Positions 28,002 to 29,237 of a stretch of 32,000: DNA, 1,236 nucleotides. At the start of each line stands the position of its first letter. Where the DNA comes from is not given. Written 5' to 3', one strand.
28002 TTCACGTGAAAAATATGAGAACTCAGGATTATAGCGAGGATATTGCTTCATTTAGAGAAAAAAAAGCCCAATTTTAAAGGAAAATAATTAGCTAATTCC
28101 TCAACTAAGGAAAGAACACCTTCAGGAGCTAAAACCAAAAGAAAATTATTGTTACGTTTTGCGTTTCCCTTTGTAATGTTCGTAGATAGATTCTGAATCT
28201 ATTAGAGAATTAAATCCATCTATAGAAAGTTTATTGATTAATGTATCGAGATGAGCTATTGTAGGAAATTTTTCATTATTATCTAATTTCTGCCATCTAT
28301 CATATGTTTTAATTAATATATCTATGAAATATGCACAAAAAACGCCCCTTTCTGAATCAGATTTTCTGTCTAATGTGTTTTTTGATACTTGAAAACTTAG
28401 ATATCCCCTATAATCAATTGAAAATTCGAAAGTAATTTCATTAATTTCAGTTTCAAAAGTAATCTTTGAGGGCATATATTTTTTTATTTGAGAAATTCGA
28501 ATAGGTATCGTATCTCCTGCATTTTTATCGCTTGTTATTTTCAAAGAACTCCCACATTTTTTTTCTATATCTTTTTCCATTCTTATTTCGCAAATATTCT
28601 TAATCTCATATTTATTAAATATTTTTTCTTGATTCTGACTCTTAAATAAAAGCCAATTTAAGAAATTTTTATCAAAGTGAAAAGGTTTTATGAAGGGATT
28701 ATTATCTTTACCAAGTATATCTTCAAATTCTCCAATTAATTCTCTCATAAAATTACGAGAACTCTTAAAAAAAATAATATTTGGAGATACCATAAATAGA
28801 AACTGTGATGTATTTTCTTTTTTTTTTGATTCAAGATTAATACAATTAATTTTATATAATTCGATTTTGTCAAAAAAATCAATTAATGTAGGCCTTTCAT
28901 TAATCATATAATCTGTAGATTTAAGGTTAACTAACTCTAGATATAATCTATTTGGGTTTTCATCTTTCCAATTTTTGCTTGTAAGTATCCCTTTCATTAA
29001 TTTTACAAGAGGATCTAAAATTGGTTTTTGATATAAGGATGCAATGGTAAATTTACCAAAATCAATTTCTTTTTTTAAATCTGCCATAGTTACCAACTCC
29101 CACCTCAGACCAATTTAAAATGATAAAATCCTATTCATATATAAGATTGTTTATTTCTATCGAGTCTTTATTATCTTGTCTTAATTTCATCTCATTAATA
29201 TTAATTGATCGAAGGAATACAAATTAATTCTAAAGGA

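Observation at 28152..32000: ORF missing from the track: large NACHT/STAND-like P-loop NTPase divergent from an orphan 311-aa protein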

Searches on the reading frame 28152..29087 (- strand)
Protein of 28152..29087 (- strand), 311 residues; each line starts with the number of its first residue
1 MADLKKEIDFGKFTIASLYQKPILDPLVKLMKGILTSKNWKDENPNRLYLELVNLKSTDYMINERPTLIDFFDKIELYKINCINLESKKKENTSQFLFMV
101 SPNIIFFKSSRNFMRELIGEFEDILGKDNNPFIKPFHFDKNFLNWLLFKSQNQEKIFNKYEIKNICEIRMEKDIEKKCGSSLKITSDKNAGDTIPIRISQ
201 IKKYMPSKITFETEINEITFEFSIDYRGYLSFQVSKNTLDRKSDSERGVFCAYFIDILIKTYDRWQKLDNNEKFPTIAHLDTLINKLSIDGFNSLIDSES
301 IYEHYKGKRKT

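Call 5: search_protein_families(library=pfam, proteins=[window:28152-29087:-], max_evalue=1)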
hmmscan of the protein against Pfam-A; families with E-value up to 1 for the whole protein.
window:28152-29087:- (311 aa): 0 families

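Call 6: search_protein_families(library=padloc, proteins=[window:28152-29087:-], max_evalue=1)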
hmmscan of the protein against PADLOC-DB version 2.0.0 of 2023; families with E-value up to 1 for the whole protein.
window:28152-29087:- (311 aa): 1 family
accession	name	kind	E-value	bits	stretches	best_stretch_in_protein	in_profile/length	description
PDLC03980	PD-Lambda-2_A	-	0.0063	15.2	1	29-87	13-69/92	-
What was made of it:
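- There is a weak PADLOC PD-Lambda-2_A hit, E = 0.006 (call 6).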

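Call 7: search_protein_families(library=ncbifam, proteins=[window:28152-29087:-], max_evalue=1)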
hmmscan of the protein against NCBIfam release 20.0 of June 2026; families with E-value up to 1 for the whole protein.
window:28152-29087:- (311 aa): 0 families

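Call 17: find_homologous_proteins(query=window:28152-29087:-, max_evalue=0.001)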
Query window:28152-29087:- (311 aa): 1 proteins with E <= 0.001 among 1009 candidates.
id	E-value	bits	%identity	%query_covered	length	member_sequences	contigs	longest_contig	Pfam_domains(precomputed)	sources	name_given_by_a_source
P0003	2.8e-202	688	100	100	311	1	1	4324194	-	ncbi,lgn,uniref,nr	ncbi:hypothetical protein DSAG12_03011 [Promethearchaeum syntrophicum]|uniref:Uncharacterized protei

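Call 102: search_solved_structures(query=P0003, max_evalue=10)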
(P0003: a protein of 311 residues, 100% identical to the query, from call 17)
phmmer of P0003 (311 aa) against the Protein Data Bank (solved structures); distinct sequences matched with E-value up to 10: 3.
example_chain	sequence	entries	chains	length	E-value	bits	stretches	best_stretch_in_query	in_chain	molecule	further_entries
1zo2_A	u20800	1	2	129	0.11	14.8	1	128-207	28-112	nuclear transport factor 2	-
1quw_A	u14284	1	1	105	0.96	11.8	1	73-119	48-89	THIOREDOXIN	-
1nsw_A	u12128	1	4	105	1.1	11.6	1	73-119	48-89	THIOREDOXIN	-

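Call 103: search_dna_similar(query=P0003, collection=phages, mode=protein, max_evalue=0.01, max_rows=10)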
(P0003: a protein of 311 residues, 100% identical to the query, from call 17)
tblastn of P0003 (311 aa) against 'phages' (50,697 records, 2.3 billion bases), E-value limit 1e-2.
No match.

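Call 104: search_dna_similar(query=P0003, collection=plasmids, mode=protein, max_evalue=0.01, max_rows=10)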
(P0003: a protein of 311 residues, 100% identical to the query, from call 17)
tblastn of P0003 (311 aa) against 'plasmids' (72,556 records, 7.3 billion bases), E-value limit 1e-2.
Records with a match: 1; places in all: 1; records where one place covers at least 80% of the query: 0.
Best place of each record, by identity: <60% 1.
By first word of the organism name: Halobaculum 1.
By predicted mobility (MOB-suite, as given by PLSDB): non-mobilizable 1.
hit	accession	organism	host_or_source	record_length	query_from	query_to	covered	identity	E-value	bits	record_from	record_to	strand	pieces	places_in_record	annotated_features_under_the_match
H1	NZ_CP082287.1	Halobaculum roseum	cell culture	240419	80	275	63%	17.6%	3e-3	47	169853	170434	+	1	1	hypothetical protein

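Call 106: get_annotated_region(hit=H1, flank=7000)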
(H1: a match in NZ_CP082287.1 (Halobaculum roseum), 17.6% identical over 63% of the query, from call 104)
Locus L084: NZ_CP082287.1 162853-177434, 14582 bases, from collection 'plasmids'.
description: Halobaculum roseum strain CGMCC 1.15501 plasmid unnamed1, complete sequence
organism: Halobaculum roseum (NCBI taxid 2175149)
taxonomy: Archaea; Euryarchaeota; Halobacteria; Halobacteriales; Haloferacaceae; Halobaculum; Halobaculum roseum
host: -; source: cell culture; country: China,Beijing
typing (MOB-suite, as given by PLSDB): non-mobilizable; mating-pair formation MPF_T
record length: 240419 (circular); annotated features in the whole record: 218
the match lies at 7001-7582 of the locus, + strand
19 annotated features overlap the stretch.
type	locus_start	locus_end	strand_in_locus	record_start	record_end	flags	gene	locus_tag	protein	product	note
CDS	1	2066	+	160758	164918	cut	-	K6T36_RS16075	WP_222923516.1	TaqI-like C-terminal specificity domain-containing protein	-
CDS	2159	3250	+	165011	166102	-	-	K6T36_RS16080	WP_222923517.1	type I restriction enzyme HsdR N-terminal domain-containing protein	-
CDS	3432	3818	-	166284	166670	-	-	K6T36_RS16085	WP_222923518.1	hypothetical protein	-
CDS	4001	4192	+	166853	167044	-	-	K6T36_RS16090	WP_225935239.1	restriction endonuclease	-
CDS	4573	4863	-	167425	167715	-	-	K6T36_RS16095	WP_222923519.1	hypothetical protein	-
CDS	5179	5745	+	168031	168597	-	-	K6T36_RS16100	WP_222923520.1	hypothetical protein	-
CDS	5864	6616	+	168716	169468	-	-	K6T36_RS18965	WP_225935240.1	hypothetical protein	-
CDS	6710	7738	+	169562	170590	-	-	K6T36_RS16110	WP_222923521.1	hypothetical protein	-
CDS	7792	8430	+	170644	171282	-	-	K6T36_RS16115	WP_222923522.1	hypothetical protein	-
CDS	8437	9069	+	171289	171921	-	-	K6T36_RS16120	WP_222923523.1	hypothetical protein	-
CDS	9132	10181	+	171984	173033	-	-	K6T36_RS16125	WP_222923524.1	Shedu anti-phage system protein SduA domain-containing protein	-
CDS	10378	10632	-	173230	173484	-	-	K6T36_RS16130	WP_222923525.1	hypothetical protein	-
CDS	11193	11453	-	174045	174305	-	-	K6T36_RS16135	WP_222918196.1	hypothetical protein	-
CDS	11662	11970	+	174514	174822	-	-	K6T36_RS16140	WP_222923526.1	hypothetical protein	-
CDS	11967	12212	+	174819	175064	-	-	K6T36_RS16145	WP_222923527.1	hypothetical protein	-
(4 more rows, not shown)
